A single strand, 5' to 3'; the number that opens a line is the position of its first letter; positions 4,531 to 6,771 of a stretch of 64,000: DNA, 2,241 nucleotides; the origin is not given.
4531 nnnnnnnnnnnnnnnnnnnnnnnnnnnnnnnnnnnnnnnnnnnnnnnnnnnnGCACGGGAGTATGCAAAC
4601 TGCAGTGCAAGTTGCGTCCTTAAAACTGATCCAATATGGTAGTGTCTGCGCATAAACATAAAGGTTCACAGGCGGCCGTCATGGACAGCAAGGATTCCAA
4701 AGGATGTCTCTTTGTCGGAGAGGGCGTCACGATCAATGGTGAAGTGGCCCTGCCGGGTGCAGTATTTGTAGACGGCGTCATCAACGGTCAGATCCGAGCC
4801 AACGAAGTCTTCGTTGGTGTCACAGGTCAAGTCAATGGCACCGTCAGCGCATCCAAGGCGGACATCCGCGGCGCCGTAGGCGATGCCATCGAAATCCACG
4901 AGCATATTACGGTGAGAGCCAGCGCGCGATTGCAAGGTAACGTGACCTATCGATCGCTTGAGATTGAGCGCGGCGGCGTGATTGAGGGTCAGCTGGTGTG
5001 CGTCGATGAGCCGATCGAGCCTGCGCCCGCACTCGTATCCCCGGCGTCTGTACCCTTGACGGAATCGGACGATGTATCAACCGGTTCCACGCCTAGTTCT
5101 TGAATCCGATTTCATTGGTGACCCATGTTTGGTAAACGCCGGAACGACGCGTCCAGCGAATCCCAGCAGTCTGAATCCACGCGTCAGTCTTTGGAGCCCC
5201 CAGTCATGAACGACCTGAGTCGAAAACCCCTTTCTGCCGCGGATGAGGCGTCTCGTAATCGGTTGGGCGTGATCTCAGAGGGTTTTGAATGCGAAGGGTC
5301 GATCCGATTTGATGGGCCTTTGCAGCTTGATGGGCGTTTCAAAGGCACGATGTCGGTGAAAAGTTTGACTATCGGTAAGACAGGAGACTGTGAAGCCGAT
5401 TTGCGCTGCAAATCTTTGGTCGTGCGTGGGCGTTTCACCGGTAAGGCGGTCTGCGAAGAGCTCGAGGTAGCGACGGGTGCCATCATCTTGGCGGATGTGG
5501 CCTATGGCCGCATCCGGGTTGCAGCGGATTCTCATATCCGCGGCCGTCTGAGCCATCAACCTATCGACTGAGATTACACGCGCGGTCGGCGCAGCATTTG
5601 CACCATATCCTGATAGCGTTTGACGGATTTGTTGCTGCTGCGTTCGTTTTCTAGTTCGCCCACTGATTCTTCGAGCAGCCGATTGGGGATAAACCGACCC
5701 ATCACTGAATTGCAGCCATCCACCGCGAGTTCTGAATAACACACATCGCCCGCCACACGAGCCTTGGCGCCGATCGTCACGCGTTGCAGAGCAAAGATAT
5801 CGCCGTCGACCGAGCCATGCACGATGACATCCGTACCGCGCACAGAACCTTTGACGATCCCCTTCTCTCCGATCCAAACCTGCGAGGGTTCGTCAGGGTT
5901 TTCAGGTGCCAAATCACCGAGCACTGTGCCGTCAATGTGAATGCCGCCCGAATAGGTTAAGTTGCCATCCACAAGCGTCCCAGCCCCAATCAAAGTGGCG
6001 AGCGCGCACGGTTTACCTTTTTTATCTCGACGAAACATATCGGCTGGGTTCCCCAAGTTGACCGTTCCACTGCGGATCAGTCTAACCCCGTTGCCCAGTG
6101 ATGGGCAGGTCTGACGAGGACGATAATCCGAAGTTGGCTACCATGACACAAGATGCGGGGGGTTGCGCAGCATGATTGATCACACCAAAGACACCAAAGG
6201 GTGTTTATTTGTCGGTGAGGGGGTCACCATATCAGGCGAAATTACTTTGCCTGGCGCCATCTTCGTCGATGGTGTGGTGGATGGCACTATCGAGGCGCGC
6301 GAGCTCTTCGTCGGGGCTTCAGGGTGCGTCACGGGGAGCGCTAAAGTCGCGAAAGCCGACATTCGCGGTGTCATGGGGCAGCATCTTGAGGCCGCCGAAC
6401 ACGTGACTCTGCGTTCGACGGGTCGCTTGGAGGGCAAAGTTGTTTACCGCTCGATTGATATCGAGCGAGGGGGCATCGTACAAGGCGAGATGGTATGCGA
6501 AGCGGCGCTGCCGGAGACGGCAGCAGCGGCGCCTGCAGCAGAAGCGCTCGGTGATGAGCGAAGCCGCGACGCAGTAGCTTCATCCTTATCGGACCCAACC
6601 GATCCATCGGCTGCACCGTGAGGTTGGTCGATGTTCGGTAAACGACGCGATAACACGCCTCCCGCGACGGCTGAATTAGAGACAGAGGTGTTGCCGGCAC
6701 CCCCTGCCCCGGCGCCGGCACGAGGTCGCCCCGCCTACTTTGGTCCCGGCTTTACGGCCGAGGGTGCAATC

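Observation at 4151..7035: Six bactofilin paralogues arranged as a tandemly duplicated three-gene module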

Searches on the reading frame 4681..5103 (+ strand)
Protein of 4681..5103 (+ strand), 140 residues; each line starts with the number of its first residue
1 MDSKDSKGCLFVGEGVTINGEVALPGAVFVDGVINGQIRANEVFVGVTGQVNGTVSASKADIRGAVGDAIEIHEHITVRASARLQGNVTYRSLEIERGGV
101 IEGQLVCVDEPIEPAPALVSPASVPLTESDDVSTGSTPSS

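Call 3: search_protein_families(library=pfam, proteins=[window:4681-5103:+], max_evalue=1)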
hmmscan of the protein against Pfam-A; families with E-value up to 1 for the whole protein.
window:4681-5103:+ (140 aa): 1 family
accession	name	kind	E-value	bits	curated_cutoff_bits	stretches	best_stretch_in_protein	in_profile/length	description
PF04519.19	Bactofilin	-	1.4e-21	77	27.9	1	11-105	2-97/98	Polymer-forming cytoskeletal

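Call 4: search_protein_families(library=ncbifam, proteins=[window:4681-5103:+], max_evalue=1)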
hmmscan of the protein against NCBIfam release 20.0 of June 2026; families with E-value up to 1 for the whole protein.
window:4681-5103:+ (140 aa): 1 family
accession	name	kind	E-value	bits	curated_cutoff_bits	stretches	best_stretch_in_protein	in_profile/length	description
NF040510.1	avirulen_svx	equivalog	0.17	10.5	625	1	33-98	505-570/601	Svx/AvrXca family virulence/avirulence protein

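Call 10: find_encoding_contigs(protein=window:4681-5103:+, flank=8000, max_places=6)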
Protein window:4681-5103:+ (140 aa): 2 contigs read that carry it; 2 places shown.
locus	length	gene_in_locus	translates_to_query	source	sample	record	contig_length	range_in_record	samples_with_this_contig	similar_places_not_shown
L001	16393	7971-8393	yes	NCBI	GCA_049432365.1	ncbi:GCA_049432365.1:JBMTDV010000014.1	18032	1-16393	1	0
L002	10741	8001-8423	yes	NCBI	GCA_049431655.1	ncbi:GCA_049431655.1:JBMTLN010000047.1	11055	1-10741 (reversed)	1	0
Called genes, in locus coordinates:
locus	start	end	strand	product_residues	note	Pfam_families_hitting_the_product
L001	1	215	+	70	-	PF11730:DUF3297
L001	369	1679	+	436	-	PF00270:DEAD, PF04851:ResIII, PF00271:Helicase_C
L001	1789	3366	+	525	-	PF00135:COesterase, PF20434:BD-FAE, PF07859:Abhydrolase_3 (faint), PF00135:COesterase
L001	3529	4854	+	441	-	PF13088:BNR_2 (faint)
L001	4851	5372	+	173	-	PF08534:Redoxin, PF00578:AhpC-TSA, PF00085:Thioredoxin (weak), PF13098:Thioredoxin_2 (faint)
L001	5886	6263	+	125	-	PF12844:HTH_19, PF13560:HTH_31, PF01381:HTH_3, PF13443:HTH_26 (weak)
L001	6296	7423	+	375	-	PF13489:Methyltransf_23, PF01209:Ubie_methyltran, PF05175:MTS, PF08241:Methyltransf_11, PF08242:Methyltransf_12, PF13649:Methyltransf_25, PF13847:Methyltransf_31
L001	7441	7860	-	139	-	PF04519:Bactofilin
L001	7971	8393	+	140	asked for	PF04519:Bactofilin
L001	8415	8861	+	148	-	PF04519:Bactofilin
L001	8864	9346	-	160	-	PF04519:Bactofilin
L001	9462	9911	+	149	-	PF04519:Bactofilin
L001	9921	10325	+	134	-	PF04519:Bactofilin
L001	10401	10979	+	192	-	PF04367:DUF502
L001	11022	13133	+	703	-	PF00378:ECH_1, PF16113:ECH_2, PF02737:3HCDH_N, PF00725:3HCDH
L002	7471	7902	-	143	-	PF04519:Bactofilin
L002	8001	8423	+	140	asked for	PF04519:Bactofilin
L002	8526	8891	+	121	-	PF04519:Bactofilin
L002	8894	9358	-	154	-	PF04519:Bactofilin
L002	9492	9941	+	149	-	PF04519:Bactofilin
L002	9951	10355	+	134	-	PF04519:Bactofilin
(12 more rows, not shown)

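Call 11: find_homologous_proteins(query=window:4681-5103:+)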
Query window:4681-5103:+ (140 aa): 10 proteins with E <= 0.001 among 52 candidates.
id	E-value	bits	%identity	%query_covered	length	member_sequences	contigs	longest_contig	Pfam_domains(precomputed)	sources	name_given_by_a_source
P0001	1.1e-81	289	99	100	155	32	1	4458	PF04519.20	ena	-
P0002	8.5e-68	244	84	99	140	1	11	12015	PF04519.20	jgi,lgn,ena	jgi:cytoskeletal protein CcmA (bactofilin family)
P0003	1.4e-67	244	84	99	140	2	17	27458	PF04519.20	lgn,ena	-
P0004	1.8e-64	234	82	93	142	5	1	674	PF04519.20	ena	-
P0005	6.5e-62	225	76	99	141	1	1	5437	PF04519.20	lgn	-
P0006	1.4e-61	224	81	94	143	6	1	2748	PF04519.20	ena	-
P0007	4.6e-60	219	82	89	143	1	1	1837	PF04519.20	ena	-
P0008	5.5e-60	219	95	79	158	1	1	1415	PF04519.20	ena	-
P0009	9.6e-50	186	72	86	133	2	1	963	PF04519.20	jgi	jgi:cytoskeletal protein CcmA (bactofilin family)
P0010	1.8e-35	140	64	71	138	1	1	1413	PF04519.20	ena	-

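Call 12: find_encoding_contigs(protein=P0003, flank=8000, max_places=4)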
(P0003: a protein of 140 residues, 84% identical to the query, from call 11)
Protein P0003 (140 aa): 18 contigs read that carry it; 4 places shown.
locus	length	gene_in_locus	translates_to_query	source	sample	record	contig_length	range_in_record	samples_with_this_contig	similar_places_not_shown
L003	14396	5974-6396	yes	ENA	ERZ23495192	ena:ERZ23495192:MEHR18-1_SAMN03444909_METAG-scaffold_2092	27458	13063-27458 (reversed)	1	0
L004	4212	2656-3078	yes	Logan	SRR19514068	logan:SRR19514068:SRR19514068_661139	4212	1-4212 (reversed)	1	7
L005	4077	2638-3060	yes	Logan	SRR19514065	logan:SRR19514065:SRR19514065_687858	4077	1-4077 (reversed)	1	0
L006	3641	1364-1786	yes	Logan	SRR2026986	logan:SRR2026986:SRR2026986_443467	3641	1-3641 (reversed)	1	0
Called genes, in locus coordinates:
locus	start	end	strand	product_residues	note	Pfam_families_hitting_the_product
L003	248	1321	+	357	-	PF01435:Peptidase_M48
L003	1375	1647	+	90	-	PF11730:DUF3297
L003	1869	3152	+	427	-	PF00270:DEAD, PF04851:ResIII, PF00271:Helicase_C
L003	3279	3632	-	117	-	-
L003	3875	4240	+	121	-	PF13560:HTH_31, PF01381:HTH_3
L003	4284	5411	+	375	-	PF05175:MTS, PF13489:Methyltransf_23, PF01209:Ubie_methyltran, PF02353:CMAS (weak), PF08241:Methyltransf_11, PF08242:Methyltransf_12, PF13649:Methyltransf_25, PF13847:Methyltransf_31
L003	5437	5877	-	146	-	PF04519:Bactofilin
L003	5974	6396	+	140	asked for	PF04519:Bactofilin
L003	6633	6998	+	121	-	PF04519:Bactofilin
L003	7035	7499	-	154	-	PF04519:Bactofilin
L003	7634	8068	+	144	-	PF04519:Bactofilin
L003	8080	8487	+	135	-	PF04519:Bactofilin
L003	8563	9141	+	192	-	PF04367:DUF502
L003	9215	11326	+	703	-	PF00378:ECH_1, PF16113:ECH_2, PF02737:3HCDH_N, PF00725:3HCDH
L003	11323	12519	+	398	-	-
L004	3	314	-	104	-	?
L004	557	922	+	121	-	PF13560:HTH_31, PF01381:HTH_3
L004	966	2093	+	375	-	PF05175:MTS, PF13489:Methyltransf_23, PF01209:Ubie_methyltran, PF02353:CMAS (weak), PF08241:Methyltransf_11, PF08242:Methyltransf_12, PF13649:Methyltransf_25, PF13847:Methyltransf_31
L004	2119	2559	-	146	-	PF04519:Bactofilin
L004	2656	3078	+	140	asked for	PF04519:Bactofilin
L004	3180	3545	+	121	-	PF04519:Bactofilin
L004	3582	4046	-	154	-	PF04519:Bactofilin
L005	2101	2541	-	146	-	PF04519:Bactofilin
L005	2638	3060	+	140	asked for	PF04519:Bactofilin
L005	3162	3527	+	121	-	PF04519:Bactofilin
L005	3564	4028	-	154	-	PF04519:Bactofilin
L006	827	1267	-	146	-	PF04519:Bactofilin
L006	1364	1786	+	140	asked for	PF04519:Bactofilin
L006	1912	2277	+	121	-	PF04519:Bactofilin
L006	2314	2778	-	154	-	PF04519:Bactofilin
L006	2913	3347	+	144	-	PF04519:Bactofilin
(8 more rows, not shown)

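Call 13: find_encoding_contigs(protein=P0005, flank=8000, max_places=3)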
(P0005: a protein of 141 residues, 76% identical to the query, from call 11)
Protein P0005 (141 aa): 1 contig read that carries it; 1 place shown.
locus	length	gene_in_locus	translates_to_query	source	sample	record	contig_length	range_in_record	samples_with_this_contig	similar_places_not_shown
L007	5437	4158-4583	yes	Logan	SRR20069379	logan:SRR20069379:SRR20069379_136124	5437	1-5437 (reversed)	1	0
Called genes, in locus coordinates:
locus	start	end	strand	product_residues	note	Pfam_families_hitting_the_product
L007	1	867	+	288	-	?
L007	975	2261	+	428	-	PF13088:BNR_2 (faint)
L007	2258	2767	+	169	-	PF08534:Redoxin, PF00085:Thioredoxin, PF00578:AhpC-TSA, PF13098:Thioredoxin_2 (faint), PF13905:Thioredoxin_8 (weak)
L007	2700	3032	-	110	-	-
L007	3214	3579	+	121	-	PF12844:HTH_19, PF13560:HTH_31, PF01381:HTH_3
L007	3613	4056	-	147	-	PF04519:Bactofilin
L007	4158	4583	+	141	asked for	PF04519:Bactofilin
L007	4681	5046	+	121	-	PF04519:Bactofilin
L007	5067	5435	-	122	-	?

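Call 15: find_related_loci(query=A2, collection=genome_contigs, flank=6000)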
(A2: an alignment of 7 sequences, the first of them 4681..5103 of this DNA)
Query A2 (140 aa) in genome_contigs; peptide patterns used: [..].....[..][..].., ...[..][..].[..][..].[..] (x = any residue, [..] = any of these).
100 stretches matched a pattern; 24 encode a relative of the query (tblastn E <= 1e-3); 23 distinct loci.
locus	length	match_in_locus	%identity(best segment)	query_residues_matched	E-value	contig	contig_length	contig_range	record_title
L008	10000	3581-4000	96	1-140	2e-86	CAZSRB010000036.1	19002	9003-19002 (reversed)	MAG TPA_asm: uncultured Acidibacter sp. isolate binchicken_co208_233 genome assembly, contig: NODE_4325_length_19002_cov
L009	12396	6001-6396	81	1-131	5e-67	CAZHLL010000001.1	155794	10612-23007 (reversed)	MAG TPA_asm: uncultured Acidibacter sp. isolate binchicken_co208_84 genome assembly, contig: NODE_52_length_155794_cov_1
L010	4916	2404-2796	35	1-133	3e-23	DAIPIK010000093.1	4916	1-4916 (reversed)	MAG TPA_asm: Polynucleobacter sp. isolate CTOTU6288 NODE_10248_length_4916_cov_15.011315, whole genome shotgun sequence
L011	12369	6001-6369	35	1-130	8e-23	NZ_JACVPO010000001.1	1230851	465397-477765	Polynucleobacter hallstattensis strain MWH-Hall10 NODE3-NODE1-NODE3_length_1231531_cov_135, whole genome shotgun sequenc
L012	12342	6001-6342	38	1-116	2e-22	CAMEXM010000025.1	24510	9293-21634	MAG: Polynucleobacter meluiroseus isolate AE-24oct19-114 genome assembly, contig: AE-24oct19-C2833, whole genome shotgun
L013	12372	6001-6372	33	1-124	3e-22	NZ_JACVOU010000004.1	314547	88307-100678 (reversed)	Polynucleobacter bastaniensis strain AP-Basta-1000A-D1 NODE_8-NODE_4-NODE_7_length_314684_cov_136, whole genome shotgun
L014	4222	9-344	36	1-116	1e-21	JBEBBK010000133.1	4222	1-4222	MAG: Pseudomonadota bacterium isolate blackearthcreek_2019_sw_WHONDRS-S19S_0061_A_bin.15 scaffold_0002699, whole genome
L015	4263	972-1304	37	1-112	1e-21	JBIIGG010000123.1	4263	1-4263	MAG: Polynucleobacter sp. isolate ME2001-07-02D8pf_3300042397_group1_bin92 Rohwer_bin2212_scaffold_20017_c1, whole genom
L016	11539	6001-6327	37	1-109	3e-21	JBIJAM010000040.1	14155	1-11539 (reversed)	MAG: Polynucleobacter sp. isolate ME2006-07-12D11_3300042448_group2_bin86 Rohwer_bin2218_scaffold_2020_c1, whole genome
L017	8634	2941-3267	36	1-109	4e-21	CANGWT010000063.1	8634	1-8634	MAG: Burkholderiaceae bacterium isolate RE-14apr17-410 genome assembly, contig: RE-14apr17-C14477, whole genome shotgun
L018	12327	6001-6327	36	1-109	5e-21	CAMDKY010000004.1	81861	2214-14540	MAG: Polynucleobacter meluiroseus isolate MsE-30jul19-145 genome assembly, contig: MsE-30jul19-C368, whole genome shotgu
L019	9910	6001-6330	35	1-110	8e-21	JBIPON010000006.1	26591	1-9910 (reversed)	MAG: Polynucleobacter sp. isolate ME2014-06-26_3300042992_group5_bin174 Rohwer_bin2227_scaffold_421_c1, whole genome sho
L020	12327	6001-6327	35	1-109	7e-21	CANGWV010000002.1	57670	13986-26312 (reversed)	MAG: Burkholderiaceae bacterium isolate RE-15aug16-169 genome assembly, contig: RE-15aug16-C399, whole genome shotgun se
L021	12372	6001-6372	34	2-129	3e-20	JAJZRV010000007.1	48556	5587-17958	MAG: Proteobacteria bacterium isolate SKS3.bin10 NODE_1003_length_48556_cov_2.315844, whole genome shotgun sequence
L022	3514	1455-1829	34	2-116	8e-20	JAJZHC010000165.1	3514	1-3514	MAG: Proteobacteria bacterium isolate LL6.bin58 NODE_42003_length_3514_cov_2.628285, whole genome shotgun sequence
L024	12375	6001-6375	33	2-116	2e-19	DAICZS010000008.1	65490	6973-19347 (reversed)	MAG TPA_asm: Ferrovaceae bacterium isolate clean1972 NODE_8_length_65490_cov_4.531087, whole genome shotgun sequence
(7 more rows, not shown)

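Call 35: search_solved_structures(query=window:4681-5103:+, max_evalue=0.01, show_alignments=3)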
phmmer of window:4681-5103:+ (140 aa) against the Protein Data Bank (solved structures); distinct sequences matched with E-value up to 0.01: 2.
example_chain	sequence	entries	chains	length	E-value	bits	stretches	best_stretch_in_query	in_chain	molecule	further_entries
2n3d_A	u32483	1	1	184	1.4e-12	51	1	12-125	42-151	Bactofilin A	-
6ria_A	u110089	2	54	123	2.3e-08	37.4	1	8-112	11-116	bactofilin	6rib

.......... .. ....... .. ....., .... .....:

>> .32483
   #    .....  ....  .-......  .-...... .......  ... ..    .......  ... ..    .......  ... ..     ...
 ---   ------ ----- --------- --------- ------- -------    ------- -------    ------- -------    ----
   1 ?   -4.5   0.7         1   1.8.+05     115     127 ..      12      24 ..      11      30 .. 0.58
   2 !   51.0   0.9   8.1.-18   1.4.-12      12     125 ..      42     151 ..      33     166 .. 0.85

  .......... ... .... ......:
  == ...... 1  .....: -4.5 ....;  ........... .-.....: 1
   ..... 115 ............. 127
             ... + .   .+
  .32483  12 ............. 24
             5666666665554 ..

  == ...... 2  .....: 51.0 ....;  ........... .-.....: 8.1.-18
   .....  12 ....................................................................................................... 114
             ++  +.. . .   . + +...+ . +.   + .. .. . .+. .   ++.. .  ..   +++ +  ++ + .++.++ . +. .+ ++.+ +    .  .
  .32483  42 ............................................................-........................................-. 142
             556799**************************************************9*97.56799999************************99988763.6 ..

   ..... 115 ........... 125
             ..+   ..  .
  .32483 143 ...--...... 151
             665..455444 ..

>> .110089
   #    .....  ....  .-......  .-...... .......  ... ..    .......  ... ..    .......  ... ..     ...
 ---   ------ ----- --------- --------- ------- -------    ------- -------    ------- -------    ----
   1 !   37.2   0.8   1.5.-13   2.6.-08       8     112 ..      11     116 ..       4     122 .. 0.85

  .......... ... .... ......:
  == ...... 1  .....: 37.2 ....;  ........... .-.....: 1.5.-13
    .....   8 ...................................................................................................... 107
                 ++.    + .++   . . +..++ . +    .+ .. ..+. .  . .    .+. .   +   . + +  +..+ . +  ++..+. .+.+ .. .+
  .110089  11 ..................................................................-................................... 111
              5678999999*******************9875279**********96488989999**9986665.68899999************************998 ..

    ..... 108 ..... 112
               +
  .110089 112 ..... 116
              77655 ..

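Call 72: search_protein_families(library=pfam, proteins=[L024:7254-8270:+, L011:4325-5359:-, L011:5549-5896:+, L024:5995-6387:+, L024:6394-6819:+, L024:6835-7230:-], max_evalue=0.01)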
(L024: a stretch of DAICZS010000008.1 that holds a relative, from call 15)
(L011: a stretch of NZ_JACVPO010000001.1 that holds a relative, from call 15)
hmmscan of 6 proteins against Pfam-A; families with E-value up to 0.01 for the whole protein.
L024:7254-8270:+ (338 aa): 1 family
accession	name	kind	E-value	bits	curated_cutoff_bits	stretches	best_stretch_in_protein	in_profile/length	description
PF01551.29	Peptidase_M23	-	5.3e-33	113.5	28.7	1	224-319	2-96/96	Peptidase family M23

L011:4325-5359:- (344 aa): 0 families

L011:5549-5896:+ (115 aa): 0 families

L024:5995-6387:+ (130 aa): 1 family
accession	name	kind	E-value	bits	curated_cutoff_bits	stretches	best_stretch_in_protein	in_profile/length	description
PF04519.19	Bactofilin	-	4.2e-19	69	27.9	1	12-106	2-97/98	Polymer-forming cytoskeletal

L024:6394-6819:+ (141 aa): 1 family
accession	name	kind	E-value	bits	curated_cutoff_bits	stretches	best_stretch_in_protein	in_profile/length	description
PF04519.19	Bactofilin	-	1.8e-17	63.8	27.9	1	41-135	1-97/98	Polymer-forming cytoskeletal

L024:6835-7230:- (131 aa): 1 family
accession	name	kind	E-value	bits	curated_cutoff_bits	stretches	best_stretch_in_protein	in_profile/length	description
PF04519.19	Bactofilin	-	1.1e-25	90.2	27.9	1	25-125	1-97/98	Polymer-forming cytoskeletal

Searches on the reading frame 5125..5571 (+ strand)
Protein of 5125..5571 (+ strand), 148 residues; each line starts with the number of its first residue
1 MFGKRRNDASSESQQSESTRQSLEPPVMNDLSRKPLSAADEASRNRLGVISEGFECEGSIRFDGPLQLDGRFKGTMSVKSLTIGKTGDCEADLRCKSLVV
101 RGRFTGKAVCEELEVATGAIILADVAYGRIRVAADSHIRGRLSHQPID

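Call 3: search_protein_families(library=pfam, proteins=[window:5125-5571:+], max_evalue=1)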
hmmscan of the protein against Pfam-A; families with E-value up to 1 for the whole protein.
window:5125-5571:+ (148 aa): 1 family
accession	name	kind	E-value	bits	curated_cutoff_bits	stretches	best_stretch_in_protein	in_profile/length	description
PF04519.19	Bactofilin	-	2.9e-19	69.6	27.9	1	49-142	2-97/98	Polymer-forming cytoskeletal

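Call 4: search_protein_families(library=ncbifam, proteins=[window:5125-5571:+], max_evalue=1)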
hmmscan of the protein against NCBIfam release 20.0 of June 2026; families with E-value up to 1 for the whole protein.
window:5125-5571:+ (148 aa): 0 families

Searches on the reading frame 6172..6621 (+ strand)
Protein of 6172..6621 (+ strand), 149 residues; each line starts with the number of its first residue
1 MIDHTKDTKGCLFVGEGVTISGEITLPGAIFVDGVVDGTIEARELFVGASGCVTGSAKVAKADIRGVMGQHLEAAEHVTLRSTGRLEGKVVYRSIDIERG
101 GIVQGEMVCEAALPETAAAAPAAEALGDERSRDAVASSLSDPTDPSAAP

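Call 3: search_protein_families(library=pfam, proteins=[window:6172-6621:+], max_evalue=1)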
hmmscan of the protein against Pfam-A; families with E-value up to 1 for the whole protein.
window:6172-6621:+ (149 aa): 2 families
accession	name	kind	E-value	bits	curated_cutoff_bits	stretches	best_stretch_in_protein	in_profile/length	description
PF04519.19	Bactofilin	-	2.3e-19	69.9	27.9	1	13-107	2-97/98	Polymer-forming cytoskeletal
PF03577.20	Peptidase_C69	-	0.13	11.7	23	1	52-101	268-317/402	Peptidase family C69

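Call 4: search_protein_families(library=ncbifam, proteins=[window:6172-6621:+], max_evalue=1)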
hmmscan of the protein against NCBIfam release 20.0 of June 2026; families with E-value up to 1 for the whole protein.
window:6172-6621:+ (149 aa): 0 families
